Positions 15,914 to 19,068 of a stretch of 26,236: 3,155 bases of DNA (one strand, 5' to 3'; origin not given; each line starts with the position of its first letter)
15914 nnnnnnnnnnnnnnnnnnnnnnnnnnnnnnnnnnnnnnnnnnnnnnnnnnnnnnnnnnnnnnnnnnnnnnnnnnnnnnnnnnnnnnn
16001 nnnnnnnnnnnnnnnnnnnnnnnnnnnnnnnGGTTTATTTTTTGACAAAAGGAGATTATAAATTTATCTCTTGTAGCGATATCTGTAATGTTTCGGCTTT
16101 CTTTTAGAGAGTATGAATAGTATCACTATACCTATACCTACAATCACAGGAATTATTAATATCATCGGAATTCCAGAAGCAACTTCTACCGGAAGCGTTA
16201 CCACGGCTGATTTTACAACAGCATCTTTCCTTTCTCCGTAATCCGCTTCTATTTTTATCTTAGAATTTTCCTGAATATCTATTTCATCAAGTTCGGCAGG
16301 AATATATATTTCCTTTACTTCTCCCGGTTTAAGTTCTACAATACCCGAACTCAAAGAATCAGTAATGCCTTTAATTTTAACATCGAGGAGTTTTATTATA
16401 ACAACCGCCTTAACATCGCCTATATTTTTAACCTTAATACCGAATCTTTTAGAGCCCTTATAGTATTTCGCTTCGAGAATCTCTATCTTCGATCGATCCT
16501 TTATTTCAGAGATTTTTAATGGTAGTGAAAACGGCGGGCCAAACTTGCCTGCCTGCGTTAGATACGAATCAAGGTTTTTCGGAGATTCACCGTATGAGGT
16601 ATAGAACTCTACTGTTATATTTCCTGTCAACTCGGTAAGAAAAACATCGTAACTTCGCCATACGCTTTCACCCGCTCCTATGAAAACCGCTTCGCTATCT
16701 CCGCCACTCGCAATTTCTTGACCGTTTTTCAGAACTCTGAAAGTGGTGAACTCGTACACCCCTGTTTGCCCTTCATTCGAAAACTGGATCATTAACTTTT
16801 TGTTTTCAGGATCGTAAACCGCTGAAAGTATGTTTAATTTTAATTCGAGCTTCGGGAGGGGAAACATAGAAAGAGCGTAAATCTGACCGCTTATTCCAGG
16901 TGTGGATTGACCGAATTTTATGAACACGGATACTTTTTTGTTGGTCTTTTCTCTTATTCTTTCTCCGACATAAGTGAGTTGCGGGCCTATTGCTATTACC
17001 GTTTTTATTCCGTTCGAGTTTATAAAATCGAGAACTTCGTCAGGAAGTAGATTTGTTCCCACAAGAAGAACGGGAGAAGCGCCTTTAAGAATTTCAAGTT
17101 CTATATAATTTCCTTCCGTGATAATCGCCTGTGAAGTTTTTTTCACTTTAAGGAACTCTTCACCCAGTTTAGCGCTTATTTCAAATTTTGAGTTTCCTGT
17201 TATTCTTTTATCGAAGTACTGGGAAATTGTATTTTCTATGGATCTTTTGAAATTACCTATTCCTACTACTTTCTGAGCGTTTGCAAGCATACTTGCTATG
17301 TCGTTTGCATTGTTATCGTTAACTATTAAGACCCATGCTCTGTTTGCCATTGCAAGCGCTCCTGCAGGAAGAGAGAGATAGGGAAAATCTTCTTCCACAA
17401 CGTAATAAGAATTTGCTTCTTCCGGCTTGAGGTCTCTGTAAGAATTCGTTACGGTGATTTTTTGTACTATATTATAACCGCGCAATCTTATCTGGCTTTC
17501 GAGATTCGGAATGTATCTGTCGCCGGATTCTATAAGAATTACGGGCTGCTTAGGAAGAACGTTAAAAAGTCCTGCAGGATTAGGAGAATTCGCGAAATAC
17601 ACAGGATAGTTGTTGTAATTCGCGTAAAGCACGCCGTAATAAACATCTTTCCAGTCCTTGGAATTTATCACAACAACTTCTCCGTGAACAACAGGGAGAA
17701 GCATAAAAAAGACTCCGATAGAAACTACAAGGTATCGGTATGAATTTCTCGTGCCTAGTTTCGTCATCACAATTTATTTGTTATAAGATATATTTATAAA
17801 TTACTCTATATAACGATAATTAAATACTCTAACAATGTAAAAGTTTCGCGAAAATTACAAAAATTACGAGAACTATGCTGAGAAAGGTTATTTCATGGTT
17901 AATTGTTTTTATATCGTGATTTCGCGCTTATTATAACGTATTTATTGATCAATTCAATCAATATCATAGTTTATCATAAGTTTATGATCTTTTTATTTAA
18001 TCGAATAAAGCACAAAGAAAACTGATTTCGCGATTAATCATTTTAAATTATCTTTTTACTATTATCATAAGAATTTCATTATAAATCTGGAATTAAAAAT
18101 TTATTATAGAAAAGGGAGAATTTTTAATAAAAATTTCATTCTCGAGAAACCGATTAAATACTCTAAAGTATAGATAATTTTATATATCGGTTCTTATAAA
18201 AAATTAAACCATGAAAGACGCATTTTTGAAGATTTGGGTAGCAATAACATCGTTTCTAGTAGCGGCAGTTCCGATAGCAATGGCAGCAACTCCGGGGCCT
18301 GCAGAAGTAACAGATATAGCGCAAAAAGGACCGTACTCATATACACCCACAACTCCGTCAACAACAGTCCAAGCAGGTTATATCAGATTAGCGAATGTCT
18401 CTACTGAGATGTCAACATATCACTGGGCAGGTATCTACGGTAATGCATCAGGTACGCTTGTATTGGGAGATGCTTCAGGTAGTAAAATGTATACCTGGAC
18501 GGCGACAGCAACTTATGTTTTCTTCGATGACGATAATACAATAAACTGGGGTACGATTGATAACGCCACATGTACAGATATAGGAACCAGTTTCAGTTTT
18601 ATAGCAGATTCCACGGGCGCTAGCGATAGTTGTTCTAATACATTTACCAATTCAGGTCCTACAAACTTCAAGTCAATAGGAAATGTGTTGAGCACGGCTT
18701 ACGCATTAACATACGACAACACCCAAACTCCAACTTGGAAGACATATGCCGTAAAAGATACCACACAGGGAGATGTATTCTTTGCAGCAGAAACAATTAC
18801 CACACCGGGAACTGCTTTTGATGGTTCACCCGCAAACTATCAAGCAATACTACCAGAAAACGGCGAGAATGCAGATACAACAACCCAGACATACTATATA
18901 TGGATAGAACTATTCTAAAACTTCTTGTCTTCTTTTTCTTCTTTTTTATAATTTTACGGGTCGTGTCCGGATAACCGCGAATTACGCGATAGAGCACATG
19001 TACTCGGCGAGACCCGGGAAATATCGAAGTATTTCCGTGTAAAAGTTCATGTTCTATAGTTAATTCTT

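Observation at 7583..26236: Candidate undescribed archaeal surface filament/attachment-organelle system: major subunit, adaptors, anchor, tip adhesin and a MoxR-DUF58-vWA chaperone in one locus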

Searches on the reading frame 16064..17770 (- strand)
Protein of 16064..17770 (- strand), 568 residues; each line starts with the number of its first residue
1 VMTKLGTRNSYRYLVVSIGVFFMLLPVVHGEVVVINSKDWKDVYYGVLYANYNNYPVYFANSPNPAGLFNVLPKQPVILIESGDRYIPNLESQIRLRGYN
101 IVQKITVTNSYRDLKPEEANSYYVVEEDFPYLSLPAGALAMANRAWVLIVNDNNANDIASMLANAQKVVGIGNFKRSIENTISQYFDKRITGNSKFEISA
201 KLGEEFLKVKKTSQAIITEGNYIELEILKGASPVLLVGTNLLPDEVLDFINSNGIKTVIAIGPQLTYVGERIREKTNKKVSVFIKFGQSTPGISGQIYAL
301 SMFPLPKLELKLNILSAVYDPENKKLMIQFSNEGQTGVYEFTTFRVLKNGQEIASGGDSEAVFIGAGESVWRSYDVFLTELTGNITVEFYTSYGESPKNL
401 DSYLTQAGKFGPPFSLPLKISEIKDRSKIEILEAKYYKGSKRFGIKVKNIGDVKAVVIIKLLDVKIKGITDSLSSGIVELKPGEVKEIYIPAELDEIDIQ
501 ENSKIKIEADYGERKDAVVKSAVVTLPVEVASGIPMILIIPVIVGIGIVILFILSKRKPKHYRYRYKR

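Call 3: search_protein_families(library=pfam, proteins=[window:16064-17770:-], max_evalue=0.01)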
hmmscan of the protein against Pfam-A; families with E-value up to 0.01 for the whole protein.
window:16064-17770:- (568 aa): 0 families

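Call 8: search_protein_families(library=ncbifam, proteins=[window:16064-17770:-], max_evalue=0.01)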
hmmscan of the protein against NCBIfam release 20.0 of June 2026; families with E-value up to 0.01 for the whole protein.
window:16064-17770:- (568 aa): 1 family
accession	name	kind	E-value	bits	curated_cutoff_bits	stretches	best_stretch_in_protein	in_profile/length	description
NF052590.1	ArlF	equivalog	0.0088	16.2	110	0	311-354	52-94/137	archaellum stator protein ArlF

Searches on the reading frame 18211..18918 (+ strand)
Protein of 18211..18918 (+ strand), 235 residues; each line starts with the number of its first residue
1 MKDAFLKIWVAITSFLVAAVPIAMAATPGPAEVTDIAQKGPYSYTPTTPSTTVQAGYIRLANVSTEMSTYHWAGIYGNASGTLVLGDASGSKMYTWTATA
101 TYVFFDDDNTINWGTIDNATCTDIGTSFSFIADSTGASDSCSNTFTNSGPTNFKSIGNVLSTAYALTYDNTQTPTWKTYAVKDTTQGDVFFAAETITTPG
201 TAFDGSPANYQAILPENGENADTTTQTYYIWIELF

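Call 3: search_protein_families(library=pfam, proteins=[window:18211-18918:+], max_evalue=0.01)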
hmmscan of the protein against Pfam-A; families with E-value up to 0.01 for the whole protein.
window:18211-18918:+ (235 aa): 0 families

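Call 8: search_protein_families(library=ncbifam, proteins=[window:18211-18918:+], max_evalue=0.01)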
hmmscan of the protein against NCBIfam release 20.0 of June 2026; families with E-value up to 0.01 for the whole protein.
window:18211-18918:+ (235 aa): 0 families

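Call 10: find_homologous_proteins(query=window:18211-18918:+)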
Query window:18211-18918:+ (235 aa): 14 proteins with E <= 0.001 among 485 candidates.
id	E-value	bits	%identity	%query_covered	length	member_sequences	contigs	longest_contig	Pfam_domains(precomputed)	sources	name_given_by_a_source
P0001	7.6e-150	515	100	100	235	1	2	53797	-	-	-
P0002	7.2e-106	371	75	100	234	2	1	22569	-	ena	-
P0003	2.1e-89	317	65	100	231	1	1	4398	-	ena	-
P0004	1.4e-78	282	57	100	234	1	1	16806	-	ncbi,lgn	-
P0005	2.6e-60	222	51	91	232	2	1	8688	-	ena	-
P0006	2.3e-59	219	52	91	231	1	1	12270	-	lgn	-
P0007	4.7e-59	218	50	100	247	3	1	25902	-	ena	-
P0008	2.1e-58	216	50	97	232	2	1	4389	-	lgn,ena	-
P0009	8.9e-58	214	50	97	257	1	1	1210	-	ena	-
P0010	8.9e-57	210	49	100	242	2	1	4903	-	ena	-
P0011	1.6e-56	210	49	94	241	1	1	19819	-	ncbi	-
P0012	2.6e-56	209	49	94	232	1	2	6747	-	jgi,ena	-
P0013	1.1e-54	204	50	97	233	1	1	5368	-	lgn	-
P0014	1.6e-53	200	51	91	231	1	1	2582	-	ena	-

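Call 13: find_encoding_contigs(protein=P0007, flank=10000, max_places=3)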
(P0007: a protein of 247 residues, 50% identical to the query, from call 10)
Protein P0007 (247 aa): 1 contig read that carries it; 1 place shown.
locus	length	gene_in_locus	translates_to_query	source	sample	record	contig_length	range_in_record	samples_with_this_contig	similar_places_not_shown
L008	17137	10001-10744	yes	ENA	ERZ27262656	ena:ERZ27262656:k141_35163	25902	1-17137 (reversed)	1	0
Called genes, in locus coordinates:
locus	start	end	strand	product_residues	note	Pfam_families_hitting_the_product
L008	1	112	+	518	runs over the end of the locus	PF00009:GTP_EFTU, PF03144:GTP_EFTU_D2, PF03143:GTP_EFTU_D3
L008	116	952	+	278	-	-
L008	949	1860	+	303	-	PF14397:ATPgrasp_ST (faint), PF02655:ATP-grasp_3 (weak), PF08443:RimK, PF02222:ATP-grasp (weak), PF02955:GSH-S_ATP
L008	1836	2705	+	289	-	-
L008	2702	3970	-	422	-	PF01935:DUF87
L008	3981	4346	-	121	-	-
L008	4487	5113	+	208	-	PF00702:Hydrolase (weak), PF12710:HAD (weak), PF13419:HAD_2 (weak)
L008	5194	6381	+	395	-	PF00128:Alpha-amylase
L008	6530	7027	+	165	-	PF24034:DUF7343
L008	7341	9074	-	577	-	-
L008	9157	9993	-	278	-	-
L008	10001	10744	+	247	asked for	-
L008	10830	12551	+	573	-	-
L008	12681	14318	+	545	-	-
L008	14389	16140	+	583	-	PF07705:CARDB (weak)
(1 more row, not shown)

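Call 14: find_encoding_contigs(protein=P0002, flank=10000, max_places=3)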
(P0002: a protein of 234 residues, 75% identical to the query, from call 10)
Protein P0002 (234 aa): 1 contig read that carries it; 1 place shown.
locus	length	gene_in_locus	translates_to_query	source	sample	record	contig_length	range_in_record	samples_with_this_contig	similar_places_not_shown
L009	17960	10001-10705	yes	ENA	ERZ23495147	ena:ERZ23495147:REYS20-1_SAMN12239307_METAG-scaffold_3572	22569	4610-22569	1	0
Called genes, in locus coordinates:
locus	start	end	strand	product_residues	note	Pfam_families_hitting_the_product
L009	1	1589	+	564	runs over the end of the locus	-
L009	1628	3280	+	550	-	-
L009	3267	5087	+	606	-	-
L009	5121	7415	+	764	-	-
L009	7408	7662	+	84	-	-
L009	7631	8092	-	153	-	-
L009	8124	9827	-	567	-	-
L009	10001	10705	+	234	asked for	-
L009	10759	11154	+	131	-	PF18765:Polbeta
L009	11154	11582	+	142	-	PF01934:HepT-like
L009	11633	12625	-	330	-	PF00092:VWA, PF13519:VWA_2, PF06707:DUF1194 (weak)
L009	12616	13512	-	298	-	PF01882:DUF58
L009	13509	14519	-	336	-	PF20030:bpMoxR, PF07726:AAA_3, PF07728:AAA_5, PF17863:AAA_lid_2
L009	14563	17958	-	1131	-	?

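Call 25: predict_structure(alignment_id=A1)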
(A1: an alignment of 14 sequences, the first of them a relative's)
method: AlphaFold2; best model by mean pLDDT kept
length: 235 residues; sequences in the alignment: 14
mean_pLDDT: 71.8   pTM: 0.70
mean pLDDT of the five models: 71.8, 66.3, 64.3, 58.5, 40.6
residues with pLDDT >= 90: 48; 70-90: 101; 50-70: 36; < 50: 50
segments of 3 or more residues with pLDDT < 50: 19-68
pLDDT, mean of each block of 10 residues (from residue 1): 68 57 39 40 33 36 47 77 65 71 87 90 92 81 93 88 90 90 92 88 81 77 70 73
secondary structure, 60 per line:
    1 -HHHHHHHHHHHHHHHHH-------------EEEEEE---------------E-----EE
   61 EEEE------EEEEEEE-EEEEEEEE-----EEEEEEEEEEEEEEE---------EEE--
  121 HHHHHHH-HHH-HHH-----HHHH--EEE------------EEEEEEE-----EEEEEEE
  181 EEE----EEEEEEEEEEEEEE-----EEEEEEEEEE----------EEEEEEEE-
elements in order: H2-18 E32-37 E59-64 E71-77 E79-86 E92-106 E116-118 H121-127 H141-144 E147-149 E162-168 E174-183 E188-201 E207-216 E227-234

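Call 30: fold_search(model_id=the predicted structure, library=pdb)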
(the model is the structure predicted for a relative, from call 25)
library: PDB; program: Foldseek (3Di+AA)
matches with E <= 10: 105; with E <= 0.001: 0
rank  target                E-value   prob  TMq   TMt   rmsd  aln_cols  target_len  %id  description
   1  4eef_C                1.4e+00  0.02  0.12  0.10  17.8       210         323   12  Crystal structure of the designed inhibitor protein F-HB80.4 in complex with the 1918 influenza virus hemagglutinin. (released 2012-06-27)
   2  1fat_B                2.0e+00  0.02  0.16  0.16  14.9       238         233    7  PHYTOHEMAGGLUTININ-L (released 1996-12-23)
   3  3wnl_A                2.6e+00  0.03  0.17  0.08  12.6       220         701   10  D308A mutant of Bacillus circulans T-3040 cycloisomaltooligosaccharide glucanotransferase complexed with isomaltohexao (released 2014-02-05)
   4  1dbn_A                2.6e+00  0.01  0.13  0.13  15.4       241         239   10  MAACKIA AMURENSIS LEUKOAGGLUTININ (LECTIN) WITH SIALYLLACTOSE (released 2000-06-14)
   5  5my1_Y                2.7e+00  0.01  0.11  0.04  17.7       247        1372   12  E. coli expressome (released 2017-04-26)
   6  9mtk_E                2.7e+00  0.01  0.11  0.10  16.8       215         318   10  Structure of porcine Fab 24-1G17 in complex with influenza H1N1 A/Hawaii/70/2019 hemagglutinin (released 2025-09-24)
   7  1qnw_B                2.9e+00  0.01  0.12  0.12  17.3       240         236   15  lectin II from Ulex europaeus (released 1999-11-23)
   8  8ovo_B                2.9e+00  0.01  0.09  0.05  20.0       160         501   11  X-ray structure of the SF-iGluSnFR-S72A in complex with L-aspartate (released 2023-05-17)
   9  7hr5_A                3.0e+00  0.03  0.09  0.08  10.9        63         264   16  PanDDA analysis group deposition -- Crystal Structure of FatA in complex with Z969591530 (released 2025-08-13)
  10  1vcl_A                3.0e+00  0.01  0.12  0.09  19.8       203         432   10  Crystal Structure of Hemolytic Lectin CEL-III (released 2004-09-07)
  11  3r32_B                3.2e+00  0.04  0.11  0.17   9.9        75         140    8  Crystal structure of Arthrobacter sp. strain SU 4-hydroxybenzoyl CoA thioesterase mutant E73A complexed with 4-hydroxy (released 2012-03-28)
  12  7sbq_B                3.2e+00  0.01  0.14  0.05  19.1       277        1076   10  One RBD-up 1 of pre-fusion SARS-CoV-2 Kappa variant spike protein (released 2021-11-03)
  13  7a56                  3.2e+00  0.00  0.06  0.04  28.9       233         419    7  Schmallenberg Virus Envelope Glycoprotein Gc Fusion Domains in Postfusion Conformation (released 2021-09-01)
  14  1qnw_A                3.4e+00  0.01  0.14  0.14  17.1       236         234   13  lectin II from Ulex europaeus (released 1999-11-23)
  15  6wj1_C                3.4e+00  0.01  0.10  0.09  15.2       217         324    9  Crystal structure of Fab 54-4H03 bound to H1 influenza hemagglutinin (released 2020-07-01)
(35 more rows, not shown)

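Call 38: search_protein_representatives(alignment_id=A1)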
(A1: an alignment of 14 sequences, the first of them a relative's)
Query: 14 sequences, 229 profile positions. Proteins with E-value up to 0.001 (for the whole library): 1066; up to 1e-10: 715; up to 1e-30: 55. The best 150 are listed.
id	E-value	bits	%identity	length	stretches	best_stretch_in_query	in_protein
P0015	7.8e-77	274.2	-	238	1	6-228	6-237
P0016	1.8e-73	263.2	-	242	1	1-229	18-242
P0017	1.4e-66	240.6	-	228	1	5-228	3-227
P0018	1.4e-56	208.0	-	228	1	9-228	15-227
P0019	2.0e-54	200.9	-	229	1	6-228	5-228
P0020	5.9e-54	199.3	-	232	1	5-228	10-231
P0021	1.3e-53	198.2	-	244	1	5-228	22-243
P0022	6.1e-53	196.0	-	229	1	5-228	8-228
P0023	1.2e-52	195.0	-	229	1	5-228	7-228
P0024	8.2e-52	192.3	-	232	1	4-228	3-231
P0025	1.2e-50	188.5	-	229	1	7-228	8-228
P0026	2.8e-50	187.3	-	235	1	7-228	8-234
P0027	1.8e-49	184.7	-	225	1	2-228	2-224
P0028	7.2e-48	179.4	-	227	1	1-228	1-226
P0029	2.7e-47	177.6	-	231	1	4-228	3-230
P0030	3.5e-47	177.2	-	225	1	7-228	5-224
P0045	7.4e-41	156.5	-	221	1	6-228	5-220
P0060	1.2e-33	132.9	-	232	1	5-228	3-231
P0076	2.6e-29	118.7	-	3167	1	23-225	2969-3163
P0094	2.9e-26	108.7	-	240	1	4-228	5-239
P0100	1.0e-25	107.0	-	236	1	9-229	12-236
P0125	7.3e-24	100.9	-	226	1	8-228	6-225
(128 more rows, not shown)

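Call 52: find_related_loci(query=A1, collection=genome_contigs, flank=10000)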
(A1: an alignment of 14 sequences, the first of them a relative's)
Query A1 (235 aa) in genome_contigs; peptide patterns used: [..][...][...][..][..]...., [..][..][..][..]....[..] (x = any residue, [..] = any of these).
57 stretches matched a pattern; 5 encode a relative of the query (tblastn E <= 1e-3); 5 distinct loci.
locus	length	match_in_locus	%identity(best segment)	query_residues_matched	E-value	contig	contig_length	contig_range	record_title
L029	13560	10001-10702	57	1-235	3e-85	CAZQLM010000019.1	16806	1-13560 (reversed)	MAG TPA_asm: uncultured archaeon isolate binchicken_co409_132 genome assembly, contig: NODE_317_length_16806_cov_10.2312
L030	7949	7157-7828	50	8-235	2e-64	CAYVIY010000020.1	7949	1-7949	MAG TPA_asm: Candidatus Undinarchaeota archaeon isolate SRP141559_co1_266 genome assembly, contig: NODE_5609_length_7949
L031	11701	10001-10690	50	1-235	7e-58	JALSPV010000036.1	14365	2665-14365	MAG: Candidatus Aenigmatarchaeota archaeon isolate 356-284_metabat2_scaf2bin.097 356-284_scaffold_2136_c1, whole genome 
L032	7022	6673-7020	58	1-116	6e-40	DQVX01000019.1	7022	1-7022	MAG TPA_asm: Nanoarchaeota archaeon isolate SZUA-1535 k95_436254, whole genome shotgun sequence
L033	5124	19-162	58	188-235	3e-14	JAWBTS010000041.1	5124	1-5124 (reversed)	MAG: Candidatus Aenigmatarchaeota archaeon isolate JZ-1_201709_bins_49 JZ-1_201709_bins_49_scaffold_41, whole genome sho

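Call 53: find_encoding_contigs(protein=P0030, flank=10000, max_places=2)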
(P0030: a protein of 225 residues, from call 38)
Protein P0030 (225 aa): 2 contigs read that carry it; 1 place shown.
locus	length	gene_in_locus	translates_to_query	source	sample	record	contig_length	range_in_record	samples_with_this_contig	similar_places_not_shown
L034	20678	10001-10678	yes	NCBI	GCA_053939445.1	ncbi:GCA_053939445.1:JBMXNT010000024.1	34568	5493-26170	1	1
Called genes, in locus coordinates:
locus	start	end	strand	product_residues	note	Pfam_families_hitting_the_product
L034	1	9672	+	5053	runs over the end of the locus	?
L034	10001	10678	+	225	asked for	-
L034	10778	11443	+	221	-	-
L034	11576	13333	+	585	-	PF04122:CW_binding_2 (faint)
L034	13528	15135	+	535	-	-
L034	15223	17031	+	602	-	PF07705:CARDB (weak)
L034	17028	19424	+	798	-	-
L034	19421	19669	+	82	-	-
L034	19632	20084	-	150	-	-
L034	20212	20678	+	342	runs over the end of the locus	PF20030:bpMoxR, PF07726:AAA_3, PF07728:AAA_5, PF17863:AAA_lid_2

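Call 54: find_encoding_contigs(protein=P0100, flank=10000, max_places=2)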
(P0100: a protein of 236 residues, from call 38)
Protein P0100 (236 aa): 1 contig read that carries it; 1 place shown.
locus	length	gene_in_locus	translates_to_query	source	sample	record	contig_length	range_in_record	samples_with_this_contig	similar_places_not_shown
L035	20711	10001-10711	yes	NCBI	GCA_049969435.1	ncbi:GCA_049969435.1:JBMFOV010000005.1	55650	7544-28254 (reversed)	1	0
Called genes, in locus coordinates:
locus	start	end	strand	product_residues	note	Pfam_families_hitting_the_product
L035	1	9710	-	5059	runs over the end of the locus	PF13229:Beta_helix, PF05048:NosD, PF13229:Beta_helix, PF05048:NosD, PF13229:Beta_helix, PF05048:NosD, PF13229:Beta_helix, PF05048:NosD, +2 more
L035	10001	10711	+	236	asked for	-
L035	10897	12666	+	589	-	-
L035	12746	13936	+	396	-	-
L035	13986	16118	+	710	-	-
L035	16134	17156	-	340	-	PF00752:XPG_N, PF00867:XPG_I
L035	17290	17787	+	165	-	PF24250:HVO_2718 (weak), PF01381:HTH_3, PF13413:HTH_25 (faint)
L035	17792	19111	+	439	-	PF02163:Peptidase_M50, PF13180:PDZ_2 (faint), PF17820:PDZ_6 (weak)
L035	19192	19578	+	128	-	PF02482:Ribosomal_S30AE (weak)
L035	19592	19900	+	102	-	-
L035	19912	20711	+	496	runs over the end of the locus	PF13598:DUF4139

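Call 55: find_encoding_contigs(protein=P0076, flank=10000, max_places=2)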
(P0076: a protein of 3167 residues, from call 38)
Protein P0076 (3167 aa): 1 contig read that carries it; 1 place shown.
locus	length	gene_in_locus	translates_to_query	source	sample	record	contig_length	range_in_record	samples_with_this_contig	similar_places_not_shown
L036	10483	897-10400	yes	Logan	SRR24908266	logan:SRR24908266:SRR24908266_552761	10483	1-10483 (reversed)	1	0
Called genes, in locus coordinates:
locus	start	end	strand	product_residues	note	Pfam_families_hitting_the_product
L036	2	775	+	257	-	?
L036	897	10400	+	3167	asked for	PF10102:DUF2341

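Call 62: find_encoding_contigs(protein=P0045, flank=10000, max_places=1)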
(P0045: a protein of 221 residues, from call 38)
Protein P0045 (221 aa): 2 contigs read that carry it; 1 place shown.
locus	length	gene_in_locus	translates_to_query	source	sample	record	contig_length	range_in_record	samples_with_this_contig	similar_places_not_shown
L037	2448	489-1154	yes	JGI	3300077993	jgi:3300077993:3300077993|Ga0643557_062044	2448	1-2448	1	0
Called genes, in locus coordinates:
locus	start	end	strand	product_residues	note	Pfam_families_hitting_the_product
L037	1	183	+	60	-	?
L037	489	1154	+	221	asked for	-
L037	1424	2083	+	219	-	-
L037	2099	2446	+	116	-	?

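Call 63: find_encoding_contigs(protein=P0060, flank=10000, max_places=1)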
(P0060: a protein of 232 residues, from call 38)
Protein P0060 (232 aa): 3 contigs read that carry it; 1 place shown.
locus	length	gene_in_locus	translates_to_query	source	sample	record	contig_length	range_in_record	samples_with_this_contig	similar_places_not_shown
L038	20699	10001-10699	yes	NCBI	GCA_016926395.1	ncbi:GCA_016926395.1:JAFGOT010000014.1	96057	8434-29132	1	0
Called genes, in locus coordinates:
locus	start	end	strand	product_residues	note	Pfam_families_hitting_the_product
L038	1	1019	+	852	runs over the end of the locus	-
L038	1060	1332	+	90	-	-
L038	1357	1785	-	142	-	-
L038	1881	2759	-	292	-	PF00092:VWA, PF13519:VWA_2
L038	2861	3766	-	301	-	PF01882:DUF58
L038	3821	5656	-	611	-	PF20030:bpMoxR, PF07726:AAA_3, PF07728:AAA_5, PF17863:AAA_lid_2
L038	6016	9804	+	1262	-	PF07705:CARDB (weak)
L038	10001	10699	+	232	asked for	-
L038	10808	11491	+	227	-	-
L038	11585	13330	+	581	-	-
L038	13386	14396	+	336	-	PF01142:TruD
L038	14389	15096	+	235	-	PF00702:Hydrolase, PF13419:HAD_2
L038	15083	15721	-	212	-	PF00406:ADK, PF13207:AAA_17, PF05191:ADK_lid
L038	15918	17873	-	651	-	PF00270:DEAD, PF04851:ResIII, PF06733:DEAD_2, PF13307:Helicase_C_2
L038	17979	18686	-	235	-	PF00881:Nitroreductase, PF14512:TM1586_NiRdase (faint), PF00881:Nitroreductase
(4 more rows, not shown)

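Call 64: find_encoding_contigs(protein=P0125, flank=10000, max_places=1)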
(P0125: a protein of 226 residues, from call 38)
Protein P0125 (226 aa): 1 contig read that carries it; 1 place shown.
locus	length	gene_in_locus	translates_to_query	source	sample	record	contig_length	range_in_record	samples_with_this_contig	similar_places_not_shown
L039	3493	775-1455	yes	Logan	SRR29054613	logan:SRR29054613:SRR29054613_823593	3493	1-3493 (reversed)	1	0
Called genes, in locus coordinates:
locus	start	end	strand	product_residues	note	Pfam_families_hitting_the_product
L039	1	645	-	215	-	?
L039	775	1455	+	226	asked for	-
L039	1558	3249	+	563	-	-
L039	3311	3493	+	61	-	?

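Call 65: find_encoding_contigs(protein=P0094, flank=10000, max_places=1)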
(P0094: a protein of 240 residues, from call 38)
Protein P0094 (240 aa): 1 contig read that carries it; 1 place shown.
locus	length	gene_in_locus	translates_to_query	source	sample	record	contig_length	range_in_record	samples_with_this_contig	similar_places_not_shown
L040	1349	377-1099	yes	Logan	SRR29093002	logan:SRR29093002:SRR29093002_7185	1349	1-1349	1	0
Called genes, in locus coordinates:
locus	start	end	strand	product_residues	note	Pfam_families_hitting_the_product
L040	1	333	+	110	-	?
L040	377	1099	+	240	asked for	-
